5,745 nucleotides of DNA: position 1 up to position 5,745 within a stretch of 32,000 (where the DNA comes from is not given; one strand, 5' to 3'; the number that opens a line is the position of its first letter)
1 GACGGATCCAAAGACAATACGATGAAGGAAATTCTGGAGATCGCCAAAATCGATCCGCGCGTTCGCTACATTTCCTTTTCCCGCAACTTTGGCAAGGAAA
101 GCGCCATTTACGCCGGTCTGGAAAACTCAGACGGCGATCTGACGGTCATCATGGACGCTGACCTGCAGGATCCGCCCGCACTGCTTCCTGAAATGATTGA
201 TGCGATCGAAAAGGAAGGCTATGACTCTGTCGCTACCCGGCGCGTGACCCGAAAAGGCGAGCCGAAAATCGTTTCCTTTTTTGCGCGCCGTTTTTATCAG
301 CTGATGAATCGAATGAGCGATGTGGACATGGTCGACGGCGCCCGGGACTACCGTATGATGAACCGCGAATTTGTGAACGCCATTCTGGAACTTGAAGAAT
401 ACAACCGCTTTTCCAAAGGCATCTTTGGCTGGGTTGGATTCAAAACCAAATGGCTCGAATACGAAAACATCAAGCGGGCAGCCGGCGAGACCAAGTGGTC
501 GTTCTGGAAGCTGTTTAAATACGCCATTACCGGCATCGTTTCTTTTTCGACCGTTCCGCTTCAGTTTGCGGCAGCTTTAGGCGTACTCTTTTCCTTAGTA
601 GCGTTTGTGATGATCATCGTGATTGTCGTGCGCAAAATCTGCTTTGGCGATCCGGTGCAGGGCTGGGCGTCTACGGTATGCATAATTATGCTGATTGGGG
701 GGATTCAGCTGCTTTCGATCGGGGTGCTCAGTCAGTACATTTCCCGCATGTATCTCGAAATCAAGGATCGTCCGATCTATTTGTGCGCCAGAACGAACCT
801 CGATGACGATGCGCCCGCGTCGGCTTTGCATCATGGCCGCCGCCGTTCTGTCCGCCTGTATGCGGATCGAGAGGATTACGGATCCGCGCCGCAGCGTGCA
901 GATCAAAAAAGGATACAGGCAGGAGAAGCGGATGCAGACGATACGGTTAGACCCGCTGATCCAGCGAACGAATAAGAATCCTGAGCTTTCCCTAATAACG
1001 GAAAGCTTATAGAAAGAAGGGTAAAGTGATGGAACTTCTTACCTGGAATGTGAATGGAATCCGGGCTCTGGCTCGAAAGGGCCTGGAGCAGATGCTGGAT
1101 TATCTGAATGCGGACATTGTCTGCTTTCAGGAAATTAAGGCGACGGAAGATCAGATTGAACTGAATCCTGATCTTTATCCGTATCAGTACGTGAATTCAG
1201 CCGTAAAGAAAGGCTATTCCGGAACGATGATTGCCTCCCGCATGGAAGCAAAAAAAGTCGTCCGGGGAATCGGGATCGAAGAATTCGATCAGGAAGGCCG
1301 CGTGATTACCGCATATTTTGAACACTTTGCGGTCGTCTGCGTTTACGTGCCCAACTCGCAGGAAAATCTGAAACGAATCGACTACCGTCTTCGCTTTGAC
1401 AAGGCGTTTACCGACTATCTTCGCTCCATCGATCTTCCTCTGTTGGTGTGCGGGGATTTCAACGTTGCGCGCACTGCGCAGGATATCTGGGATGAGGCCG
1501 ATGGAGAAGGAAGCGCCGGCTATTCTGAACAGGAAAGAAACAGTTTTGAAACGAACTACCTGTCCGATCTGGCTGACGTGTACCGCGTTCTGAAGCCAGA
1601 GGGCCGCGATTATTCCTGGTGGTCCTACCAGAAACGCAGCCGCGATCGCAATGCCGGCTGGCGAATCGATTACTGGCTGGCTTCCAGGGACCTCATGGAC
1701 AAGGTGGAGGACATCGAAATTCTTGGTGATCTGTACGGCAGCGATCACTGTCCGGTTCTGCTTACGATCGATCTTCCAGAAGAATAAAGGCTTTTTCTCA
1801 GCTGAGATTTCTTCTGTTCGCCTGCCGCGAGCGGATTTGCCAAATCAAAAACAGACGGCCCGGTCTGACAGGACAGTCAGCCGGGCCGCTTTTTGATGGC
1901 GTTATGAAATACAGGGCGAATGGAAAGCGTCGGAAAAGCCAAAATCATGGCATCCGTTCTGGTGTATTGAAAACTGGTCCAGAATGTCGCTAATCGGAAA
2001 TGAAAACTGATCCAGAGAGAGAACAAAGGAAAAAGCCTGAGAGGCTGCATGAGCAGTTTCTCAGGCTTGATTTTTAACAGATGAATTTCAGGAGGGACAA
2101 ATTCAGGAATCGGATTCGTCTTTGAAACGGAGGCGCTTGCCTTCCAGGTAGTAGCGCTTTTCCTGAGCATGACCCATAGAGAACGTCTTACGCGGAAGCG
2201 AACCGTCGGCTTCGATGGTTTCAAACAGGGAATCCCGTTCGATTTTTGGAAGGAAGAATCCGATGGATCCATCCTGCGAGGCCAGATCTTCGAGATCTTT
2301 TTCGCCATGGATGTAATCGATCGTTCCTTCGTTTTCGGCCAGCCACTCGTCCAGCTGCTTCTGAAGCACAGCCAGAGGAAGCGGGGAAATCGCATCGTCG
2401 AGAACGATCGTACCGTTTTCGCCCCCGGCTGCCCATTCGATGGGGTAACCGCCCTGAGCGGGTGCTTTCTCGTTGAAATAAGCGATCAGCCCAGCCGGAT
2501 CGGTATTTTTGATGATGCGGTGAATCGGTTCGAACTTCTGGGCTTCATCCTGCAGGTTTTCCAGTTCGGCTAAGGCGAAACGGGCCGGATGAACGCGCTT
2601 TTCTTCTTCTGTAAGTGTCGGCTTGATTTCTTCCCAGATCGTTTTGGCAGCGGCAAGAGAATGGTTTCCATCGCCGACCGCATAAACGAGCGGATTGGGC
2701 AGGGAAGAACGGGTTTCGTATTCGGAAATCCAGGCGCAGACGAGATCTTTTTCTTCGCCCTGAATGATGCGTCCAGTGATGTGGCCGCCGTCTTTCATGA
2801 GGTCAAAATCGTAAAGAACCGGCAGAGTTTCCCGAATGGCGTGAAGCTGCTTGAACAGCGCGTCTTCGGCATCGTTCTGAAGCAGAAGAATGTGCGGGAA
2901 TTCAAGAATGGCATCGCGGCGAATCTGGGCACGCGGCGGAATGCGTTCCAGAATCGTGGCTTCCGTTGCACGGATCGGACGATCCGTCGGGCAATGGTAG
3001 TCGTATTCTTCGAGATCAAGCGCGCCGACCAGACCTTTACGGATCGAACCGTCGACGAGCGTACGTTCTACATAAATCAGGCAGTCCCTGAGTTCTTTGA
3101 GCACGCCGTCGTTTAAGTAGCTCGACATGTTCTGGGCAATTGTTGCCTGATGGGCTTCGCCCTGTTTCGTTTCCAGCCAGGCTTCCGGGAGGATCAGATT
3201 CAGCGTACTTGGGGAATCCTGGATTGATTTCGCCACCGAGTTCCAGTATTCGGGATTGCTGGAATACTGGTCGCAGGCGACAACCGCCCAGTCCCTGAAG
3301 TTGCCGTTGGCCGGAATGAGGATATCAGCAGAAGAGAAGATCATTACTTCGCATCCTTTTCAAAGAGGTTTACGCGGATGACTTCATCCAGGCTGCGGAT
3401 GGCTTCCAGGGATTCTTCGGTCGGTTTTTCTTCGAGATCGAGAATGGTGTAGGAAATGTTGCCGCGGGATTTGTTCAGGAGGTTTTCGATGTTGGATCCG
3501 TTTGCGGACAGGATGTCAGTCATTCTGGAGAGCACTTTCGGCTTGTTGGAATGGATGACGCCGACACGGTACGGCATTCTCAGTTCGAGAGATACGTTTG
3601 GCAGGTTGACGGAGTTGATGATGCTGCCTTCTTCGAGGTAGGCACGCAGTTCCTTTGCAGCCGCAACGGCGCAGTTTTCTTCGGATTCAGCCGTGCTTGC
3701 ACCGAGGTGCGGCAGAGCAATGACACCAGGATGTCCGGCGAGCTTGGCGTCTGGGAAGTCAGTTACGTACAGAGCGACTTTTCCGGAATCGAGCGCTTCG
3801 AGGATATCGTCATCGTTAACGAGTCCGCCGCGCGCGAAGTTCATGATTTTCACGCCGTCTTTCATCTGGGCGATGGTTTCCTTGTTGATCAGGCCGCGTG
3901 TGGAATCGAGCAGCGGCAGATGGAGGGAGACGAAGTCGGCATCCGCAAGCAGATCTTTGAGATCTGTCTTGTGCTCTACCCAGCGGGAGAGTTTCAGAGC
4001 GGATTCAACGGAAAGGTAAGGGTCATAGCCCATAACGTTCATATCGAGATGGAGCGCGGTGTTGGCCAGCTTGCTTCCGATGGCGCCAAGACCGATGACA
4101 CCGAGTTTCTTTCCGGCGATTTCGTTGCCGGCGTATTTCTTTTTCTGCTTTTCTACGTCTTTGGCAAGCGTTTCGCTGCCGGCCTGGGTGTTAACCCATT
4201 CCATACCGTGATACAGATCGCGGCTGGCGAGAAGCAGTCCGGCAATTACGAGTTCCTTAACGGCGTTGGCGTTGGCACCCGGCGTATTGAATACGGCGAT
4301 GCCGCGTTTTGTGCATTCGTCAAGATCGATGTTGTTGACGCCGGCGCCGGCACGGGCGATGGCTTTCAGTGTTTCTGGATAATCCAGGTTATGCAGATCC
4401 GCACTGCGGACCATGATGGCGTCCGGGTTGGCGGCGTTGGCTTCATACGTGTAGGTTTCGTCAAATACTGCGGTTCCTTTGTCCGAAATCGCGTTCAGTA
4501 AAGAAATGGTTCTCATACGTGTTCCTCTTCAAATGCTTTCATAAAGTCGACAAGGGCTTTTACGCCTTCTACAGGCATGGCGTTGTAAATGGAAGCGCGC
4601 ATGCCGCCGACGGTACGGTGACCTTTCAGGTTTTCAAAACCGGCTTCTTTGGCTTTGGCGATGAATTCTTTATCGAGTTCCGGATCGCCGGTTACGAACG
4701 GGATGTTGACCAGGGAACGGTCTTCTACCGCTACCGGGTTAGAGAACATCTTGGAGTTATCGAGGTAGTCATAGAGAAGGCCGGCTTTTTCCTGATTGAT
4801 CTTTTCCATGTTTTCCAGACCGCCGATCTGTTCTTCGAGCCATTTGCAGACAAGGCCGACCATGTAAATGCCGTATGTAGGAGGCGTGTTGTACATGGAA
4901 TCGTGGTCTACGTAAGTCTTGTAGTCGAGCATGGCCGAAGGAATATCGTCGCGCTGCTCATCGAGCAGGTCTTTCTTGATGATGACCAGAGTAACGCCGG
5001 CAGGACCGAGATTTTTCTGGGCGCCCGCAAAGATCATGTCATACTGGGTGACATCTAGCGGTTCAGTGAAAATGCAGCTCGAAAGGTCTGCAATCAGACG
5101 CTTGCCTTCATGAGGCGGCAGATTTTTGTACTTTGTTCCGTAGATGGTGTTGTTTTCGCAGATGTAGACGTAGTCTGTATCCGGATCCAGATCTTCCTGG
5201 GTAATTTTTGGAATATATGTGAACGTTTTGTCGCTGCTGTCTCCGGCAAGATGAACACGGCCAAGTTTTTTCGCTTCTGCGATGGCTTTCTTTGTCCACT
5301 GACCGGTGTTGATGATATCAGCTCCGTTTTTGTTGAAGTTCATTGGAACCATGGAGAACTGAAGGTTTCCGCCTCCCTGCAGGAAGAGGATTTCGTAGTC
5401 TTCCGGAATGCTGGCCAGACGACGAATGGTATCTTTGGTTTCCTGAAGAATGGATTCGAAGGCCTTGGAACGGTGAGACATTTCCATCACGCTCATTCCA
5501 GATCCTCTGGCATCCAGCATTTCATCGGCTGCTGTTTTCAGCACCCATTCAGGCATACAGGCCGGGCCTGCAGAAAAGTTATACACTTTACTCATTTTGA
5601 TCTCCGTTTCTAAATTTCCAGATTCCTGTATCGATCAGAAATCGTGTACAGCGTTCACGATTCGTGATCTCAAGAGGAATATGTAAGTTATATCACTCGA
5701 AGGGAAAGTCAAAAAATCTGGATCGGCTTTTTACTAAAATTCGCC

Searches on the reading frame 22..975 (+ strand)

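Call 59: search_protein_families(library=pfam, proteins=[window:22-975:+], max_evalue=0.001)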
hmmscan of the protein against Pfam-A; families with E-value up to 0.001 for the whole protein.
window:22-975:+ (317 aa): 1 family
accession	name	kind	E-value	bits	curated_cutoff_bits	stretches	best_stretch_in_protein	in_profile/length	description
PF00535.33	Glycos_transf_2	-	5e-19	69.3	23.3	1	4-120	45-166/168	Glycosyl transferase family 2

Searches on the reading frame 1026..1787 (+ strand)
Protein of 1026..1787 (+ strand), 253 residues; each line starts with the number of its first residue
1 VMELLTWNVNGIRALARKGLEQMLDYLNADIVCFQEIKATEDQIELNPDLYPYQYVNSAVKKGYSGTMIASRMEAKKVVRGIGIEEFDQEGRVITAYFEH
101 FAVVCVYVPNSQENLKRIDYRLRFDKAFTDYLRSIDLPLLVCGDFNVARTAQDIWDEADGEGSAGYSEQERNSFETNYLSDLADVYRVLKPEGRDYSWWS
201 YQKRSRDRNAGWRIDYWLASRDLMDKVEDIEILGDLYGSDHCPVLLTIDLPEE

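Call 59: search_protein_families(library=pfam, proteins=[window:1026-1787:+], max_evalue=0.001)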
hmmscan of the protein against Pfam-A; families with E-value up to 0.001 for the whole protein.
window:1026-1787:+ (253 aa): 2 families
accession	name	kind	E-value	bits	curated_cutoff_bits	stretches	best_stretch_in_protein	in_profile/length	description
PF03372.29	Exo_endo_phos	-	4.9e-28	98.8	24.5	1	5-241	1-225/225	Endonuclease/Exonuclease/phosphatase family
PF14529.12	Exo_endo_phos_2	-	5.2e-05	23.5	27.4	1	102-244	2-116/117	Endonuclease-reverse transcriptase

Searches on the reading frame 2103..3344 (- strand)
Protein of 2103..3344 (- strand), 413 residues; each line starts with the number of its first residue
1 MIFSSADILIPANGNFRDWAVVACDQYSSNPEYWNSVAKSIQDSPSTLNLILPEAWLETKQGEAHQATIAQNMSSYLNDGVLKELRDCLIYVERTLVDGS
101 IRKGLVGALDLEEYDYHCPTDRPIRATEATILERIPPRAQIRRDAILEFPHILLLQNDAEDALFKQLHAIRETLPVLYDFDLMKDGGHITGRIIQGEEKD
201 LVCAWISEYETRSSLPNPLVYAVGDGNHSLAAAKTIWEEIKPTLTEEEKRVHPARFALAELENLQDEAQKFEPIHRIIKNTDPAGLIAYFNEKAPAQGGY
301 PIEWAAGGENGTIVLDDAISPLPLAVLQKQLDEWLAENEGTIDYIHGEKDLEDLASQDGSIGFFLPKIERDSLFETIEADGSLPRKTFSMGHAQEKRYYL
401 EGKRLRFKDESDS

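Call 59: search_protein_families(library=pfam, proteins=[window:2103-3344:-], max_evalue=0.001)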
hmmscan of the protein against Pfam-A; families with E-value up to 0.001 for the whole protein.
window:2103-3344:- (413 aa): 1 family
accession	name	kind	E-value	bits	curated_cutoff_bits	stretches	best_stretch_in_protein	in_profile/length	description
PF06245.16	DUF1015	-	1.6e-49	169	25.8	1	18-292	14-280/325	Protein of unknown function (DUF1015)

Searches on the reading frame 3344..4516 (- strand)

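Call 59: search_protein_families(library=pfam, proteins=[window:3344-4516:-], max_evalue=0.001)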
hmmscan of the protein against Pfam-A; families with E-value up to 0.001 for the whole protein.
window:3344-4516:- (390 aa): 5 families
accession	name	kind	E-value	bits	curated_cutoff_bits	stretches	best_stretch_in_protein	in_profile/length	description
PF02826.25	2-Hacid_dh_C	-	4.6e-42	143.8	25.1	1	95-272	5-178/178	D-isomer specific 2-hydroxyacid dehydrogenase, NAD binding domain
PF00389.36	2-Hacid_dh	-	2.6e-22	79.4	24.6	1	26-304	35-134/134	D-isomer specific 2-hydroxyacid dehydrogenase, catalytic domain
PF22629.2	ACT_AHAS_ss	-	4.1e-07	30.5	27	1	320-381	3-67/67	AHAS small subunit-like ACT domain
PF01842.31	ACT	-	1.9e-05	24.8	27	1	317-377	2-65/66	ACT domain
PF03446.21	NAD_binding_2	-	3.1e-05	24.5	21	1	137-224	1-89/161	NAD binding domain of 6-phosphogluconate dehydrogenase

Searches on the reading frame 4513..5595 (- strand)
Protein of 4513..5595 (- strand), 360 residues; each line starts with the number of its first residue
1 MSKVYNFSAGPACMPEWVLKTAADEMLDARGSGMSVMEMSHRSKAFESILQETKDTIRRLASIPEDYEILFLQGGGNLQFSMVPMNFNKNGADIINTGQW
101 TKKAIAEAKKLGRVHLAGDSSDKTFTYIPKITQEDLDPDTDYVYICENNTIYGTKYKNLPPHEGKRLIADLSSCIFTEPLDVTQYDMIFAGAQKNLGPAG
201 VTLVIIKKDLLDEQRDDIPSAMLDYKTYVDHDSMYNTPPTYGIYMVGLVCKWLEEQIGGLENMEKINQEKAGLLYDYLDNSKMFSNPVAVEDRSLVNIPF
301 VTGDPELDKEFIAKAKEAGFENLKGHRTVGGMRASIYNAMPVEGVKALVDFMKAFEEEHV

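Call 59: search_protein_families(library=pfam, proteins=[window:4513-5595:-], max_evalue=0.001)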
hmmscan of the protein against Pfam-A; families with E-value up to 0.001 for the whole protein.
window:4513-5595:- (360 aa): 1 family
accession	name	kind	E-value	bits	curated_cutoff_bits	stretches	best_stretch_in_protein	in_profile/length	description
PF00266.25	Aminotran_5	-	1.2e-45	156.6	21.5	1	4-348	1-371/371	Aminotransferase class-V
